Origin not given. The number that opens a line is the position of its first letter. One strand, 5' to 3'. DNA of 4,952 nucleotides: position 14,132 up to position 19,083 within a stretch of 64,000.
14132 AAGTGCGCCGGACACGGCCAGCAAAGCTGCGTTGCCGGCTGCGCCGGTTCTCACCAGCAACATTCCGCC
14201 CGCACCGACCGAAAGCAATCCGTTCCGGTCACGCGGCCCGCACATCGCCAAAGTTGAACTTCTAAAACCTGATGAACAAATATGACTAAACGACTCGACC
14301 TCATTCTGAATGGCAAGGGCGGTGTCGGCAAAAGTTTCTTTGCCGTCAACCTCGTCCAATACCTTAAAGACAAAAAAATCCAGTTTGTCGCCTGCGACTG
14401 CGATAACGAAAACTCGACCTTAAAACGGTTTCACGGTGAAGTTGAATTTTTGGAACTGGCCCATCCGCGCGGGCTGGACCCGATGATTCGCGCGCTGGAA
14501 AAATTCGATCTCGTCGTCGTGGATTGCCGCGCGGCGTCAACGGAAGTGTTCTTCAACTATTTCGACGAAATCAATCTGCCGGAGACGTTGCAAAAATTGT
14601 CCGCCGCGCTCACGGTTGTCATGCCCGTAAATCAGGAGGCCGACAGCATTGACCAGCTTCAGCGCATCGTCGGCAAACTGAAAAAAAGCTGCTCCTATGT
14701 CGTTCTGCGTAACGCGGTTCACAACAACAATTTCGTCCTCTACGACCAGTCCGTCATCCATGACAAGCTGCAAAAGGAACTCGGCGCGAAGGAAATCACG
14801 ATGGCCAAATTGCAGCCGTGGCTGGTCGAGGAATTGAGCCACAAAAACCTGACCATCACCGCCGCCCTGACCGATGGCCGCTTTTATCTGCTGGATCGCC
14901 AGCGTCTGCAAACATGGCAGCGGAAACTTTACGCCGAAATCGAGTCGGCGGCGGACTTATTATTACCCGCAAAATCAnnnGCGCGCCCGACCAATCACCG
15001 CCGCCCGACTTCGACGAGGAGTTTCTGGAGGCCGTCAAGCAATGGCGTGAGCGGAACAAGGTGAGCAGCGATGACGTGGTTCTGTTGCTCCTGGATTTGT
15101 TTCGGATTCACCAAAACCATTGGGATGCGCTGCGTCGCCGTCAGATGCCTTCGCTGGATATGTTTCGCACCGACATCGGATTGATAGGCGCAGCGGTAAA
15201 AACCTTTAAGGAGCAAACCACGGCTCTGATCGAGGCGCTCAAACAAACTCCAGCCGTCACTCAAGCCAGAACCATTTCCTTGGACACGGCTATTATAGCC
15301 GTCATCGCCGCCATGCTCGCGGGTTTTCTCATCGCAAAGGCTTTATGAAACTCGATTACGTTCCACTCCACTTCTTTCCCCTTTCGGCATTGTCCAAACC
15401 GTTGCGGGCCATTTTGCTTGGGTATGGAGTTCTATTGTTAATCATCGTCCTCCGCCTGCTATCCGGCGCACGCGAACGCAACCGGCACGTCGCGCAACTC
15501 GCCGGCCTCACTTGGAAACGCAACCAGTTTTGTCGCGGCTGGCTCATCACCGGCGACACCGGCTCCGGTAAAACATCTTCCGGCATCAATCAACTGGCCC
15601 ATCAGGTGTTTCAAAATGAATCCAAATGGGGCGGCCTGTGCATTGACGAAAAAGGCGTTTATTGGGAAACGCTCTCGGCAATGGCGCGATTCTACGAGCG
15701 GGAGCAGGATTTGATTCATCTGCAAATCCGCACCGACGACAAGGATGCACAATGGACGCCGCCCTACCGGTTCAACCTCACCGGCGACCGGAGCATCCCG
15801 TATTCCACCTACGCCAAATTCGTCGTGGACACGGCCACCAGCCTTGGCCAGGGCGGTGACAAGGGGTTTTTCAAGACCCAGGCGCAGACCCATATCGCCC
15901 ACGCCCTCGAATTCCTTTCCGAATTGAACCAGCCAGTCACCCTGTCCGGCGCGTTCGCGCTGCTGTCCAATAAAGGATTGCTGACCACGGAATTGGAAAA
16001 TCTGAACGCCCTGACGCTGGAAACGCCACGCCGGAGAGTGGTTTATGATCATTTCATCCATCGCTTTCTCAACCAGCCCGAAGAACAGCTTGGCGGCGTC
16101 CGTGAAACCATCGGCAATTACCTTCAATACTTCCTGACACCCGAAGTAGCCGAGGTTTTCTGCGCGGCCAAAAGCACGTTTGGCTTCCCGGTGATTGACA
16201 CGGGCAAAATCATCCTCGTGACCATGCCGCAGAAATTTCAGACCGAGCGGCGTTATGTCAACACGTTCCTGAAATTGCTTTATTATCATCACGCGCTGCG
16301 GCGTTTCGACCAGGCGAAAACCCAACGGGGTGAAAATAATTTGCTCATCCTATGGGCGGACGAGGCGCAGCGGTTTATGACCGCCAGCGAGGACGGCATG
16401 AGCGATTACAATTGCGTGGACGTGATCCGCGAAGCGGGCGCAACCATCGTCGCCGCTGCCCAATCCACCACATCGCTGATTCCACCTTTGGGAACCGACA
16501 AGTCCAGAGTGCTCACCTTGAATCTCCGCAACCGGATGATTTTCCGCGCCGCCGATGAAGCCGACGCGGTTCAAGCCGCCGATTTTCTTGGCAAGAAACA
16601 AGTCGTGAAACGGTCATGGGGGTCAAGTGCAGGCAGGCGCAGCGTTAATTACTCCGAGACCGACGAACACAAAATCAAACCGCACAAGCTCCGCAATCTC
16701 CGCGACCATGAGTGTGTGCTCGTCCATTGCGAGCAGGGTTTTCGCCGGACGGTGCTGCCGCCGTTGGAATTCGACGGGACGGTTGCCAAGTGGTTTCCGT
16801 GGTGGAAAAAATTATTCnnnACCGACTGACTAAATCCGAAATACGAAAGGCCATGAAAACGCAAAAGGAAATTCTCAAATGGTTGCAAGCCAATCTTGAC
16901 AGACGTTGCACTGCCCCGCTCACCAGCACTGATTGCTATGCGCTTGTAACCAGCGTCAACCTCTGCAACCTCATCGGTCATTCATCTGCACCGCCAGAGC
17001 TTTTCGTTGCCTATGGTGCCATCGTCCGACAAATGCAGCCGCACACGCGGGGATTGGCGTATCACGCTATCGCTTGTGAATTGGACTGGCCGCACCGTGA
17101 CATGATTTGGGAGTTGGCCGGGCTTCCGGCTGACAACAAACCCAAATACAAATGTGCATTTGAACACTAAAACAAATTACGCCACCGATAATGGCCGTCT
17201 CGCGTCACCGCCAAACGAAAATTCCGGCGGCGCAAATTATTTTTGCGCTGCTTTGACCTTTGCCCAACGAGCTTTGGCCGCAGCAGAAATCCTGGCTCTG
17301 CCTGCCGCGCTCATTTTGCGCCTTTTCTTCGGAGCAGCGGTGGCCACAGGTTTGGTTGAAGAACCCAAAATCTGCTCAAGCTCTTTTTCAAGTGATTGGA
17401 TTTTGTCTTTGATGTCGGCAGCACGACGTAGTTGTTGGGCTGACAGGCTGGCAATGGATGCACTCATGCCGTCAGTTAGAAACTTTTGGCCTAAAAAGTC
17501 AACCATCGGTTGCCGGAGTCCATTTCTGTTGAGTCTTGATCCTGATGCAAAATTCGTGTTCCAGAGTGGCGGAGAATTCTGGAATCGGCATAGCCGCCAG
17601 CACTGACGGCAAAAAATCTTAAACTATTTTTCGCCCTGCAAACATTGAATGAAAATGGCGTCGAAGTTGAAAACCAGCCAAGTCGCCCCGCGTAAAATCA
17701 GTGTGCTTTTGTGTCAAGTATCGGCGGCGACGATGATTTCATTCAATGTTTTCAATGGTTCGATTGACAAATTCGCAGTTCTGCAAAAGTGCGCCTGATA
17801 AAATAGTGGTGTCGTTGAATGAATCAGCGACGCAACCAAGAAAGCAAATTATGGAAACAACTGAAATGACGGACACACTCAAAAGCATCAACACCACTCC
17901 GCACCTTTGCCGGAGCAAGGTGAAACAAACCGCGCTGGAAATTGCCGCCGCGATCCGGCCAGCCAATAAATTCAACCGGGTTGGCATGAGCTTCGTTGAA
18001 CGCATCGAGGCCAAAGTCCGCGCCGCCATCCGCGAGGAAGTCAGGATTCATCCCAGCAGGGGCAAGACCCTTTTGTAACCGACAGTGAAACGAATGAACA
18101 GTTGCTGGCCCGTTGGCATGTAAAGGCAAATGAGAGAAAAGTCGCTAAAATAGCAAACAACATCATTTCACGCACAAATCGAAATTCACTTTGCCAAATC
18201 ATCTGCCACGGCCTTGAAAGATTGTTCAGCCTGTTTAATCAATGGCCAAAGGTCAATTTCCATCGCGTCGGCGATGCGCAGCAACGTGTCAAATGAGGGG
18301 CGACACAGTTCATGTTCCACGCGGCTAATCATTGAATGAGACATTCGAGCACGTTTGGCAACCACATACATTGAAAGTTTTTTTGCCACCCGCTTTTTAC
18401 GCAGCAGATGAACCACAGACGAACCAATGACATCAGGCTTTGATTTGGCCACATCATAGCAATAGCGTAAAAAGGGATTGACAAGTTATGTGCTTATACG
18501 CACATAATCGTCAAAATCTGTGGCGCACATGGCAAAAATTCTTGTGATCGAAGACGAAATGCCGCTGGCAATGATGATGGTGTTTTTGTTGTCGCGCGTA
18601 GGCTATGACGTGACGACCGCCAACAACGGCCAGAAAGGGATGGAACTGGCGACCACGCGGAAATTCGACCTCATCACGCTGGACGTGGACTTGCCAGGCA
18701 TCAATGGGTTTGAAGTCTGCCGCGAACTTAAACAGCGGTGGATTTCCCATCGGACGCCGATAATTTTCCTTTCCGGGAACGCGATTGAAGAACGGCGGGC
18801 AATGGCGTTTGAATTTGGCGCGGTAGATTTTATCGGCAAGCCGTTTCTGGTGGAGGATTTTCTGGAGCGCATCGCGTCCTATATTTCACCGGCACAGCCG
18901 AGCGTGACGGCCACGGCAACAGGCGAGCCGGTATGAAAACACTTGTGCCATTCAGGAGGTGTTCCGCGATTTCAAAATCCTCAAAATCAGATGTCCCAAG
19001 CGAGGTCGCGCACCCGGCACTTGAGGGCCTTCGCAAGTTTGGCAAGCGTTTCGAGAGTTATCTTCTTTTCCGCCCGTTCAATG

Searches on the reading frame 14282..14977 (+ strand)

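Call 59: search_protein_families(library=pfam, proteins=[window:14282-14977:+], max_evalue=0.01)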
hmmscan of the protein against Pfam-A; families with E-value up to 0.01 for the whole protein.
window:14282-14977:+ (232 aa): 9 families
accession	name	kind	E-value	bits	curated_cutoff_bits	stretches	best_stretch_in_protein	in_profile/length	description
PF01656.29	CbiA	-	1.1e-10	42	25.4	1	8-137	3-69/125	CobQ/CobB/MinD/ParA nucleotide binding domain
PF13614.12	AAA_31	-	3.3e-05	24.4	27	1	8-46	6-45/177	AAA domain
PF10609.15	ParA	-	6.4e-05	22.9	27.1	1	7-41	7-41/246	NUBPL iron-transfer P-loop NTPase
PF00142.24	Fer4_NifH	-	0.0003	20.8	25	1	8-55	4-52/271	4Fe-4S iron sulfur cluster binding proteins, NifH/frxC family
PF12846.13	AAA_10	-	0.00067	19.2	27.5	1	5-155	22-171/362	AAA-like domain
PF09140.17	MipZ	-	0.00072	19.4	20.7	0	9-52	6-49/262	ATPase MipZ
PF13191.12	AAA_16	-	0.0018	19.2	32.6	1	7-135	27-129/167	AAA ATPase domain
PF00158.32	Sigma54_activat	-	0.0052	16.9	20.2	1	4-47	22-65/168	Sigma-54 interaction domain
PF24883.2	NPHP3_N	-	0.0068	17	24.8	0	7-45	25-63/164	Nephrocystin 3, N-terminal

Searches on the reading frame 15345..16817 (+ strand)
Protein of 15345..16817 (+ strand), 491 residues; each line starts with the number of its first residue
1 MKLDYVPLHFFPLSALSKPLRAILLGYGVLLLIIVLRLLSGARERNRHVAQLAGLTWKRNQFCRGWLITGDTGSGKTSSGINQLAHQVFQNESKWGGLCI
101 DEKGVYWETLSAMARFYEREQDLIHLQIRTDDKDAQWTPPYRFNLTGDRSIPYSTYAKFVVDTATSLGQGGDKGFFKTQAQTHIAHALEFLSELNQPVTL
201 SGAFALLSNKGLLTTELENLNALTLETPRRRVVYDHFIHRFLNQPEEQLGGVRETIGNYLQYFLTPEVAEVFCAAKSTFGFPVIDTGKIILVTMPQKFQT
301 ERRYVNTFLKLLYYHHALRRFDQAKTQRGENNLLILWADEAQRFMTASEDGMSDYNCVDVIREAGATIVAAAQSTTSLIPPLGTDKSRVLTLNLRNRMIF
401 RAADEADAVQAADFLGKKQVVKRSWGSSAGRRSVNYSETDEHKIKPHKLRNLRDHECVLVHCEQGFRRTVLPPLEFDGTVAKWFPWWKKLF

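Call 59: search_protein_families(library=pfam, proteins=[window:15345-16817:+], max_evalue=0.01)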
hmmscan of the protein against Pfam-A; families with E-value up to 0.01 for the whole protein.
window:15345-16817:+ (491 aa): 3 families
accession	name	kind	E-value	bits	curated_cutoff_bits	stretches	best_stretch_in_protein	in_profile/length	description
PF10412.15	TrwB_AAD_bind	-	1.1e-13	51.3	20.5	1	51-462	3-376/387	Type IV secretion-system coupling protein DNA-binding domain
PF12696.13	TraG-D_C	-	6.5e-06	26.5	22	1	357-452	21-124/126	TraM recognition site of TraD and TraG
PF02534.20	T4SS-DNA_transf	-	0.00035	20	20.1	1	219-459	194-430/468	Type IV secretory system Conjugative DNA transfer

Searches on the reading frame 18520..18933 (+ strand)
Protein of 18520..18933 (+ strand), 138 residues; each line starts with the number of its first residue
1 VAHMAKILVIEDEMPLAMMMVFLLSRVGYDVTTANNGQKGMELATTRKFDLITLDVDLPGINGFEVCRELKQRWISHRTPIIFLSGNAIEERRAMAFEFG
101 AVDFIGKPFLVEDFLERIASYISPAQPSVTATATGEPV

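Call 59: search_protein_families(library=pfam, proteins=[window:18520-18933:+], max_evalue=0.01)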
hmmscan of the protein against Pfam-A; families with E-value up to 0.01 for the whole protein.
window:18520-18933:+ (138 aa): 2 families
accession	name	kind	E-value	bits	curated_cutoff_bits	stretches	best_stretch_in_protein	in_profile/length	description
PF00072.30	Response_reg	-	1.1e-25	90.3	30.2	1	7-118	1-110/111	Response regulator receiver domain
PF23198.2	PDE8A_N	-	0.008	16.5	29.6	1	25-94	31-101/147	PDE8A-like, N-terminal domain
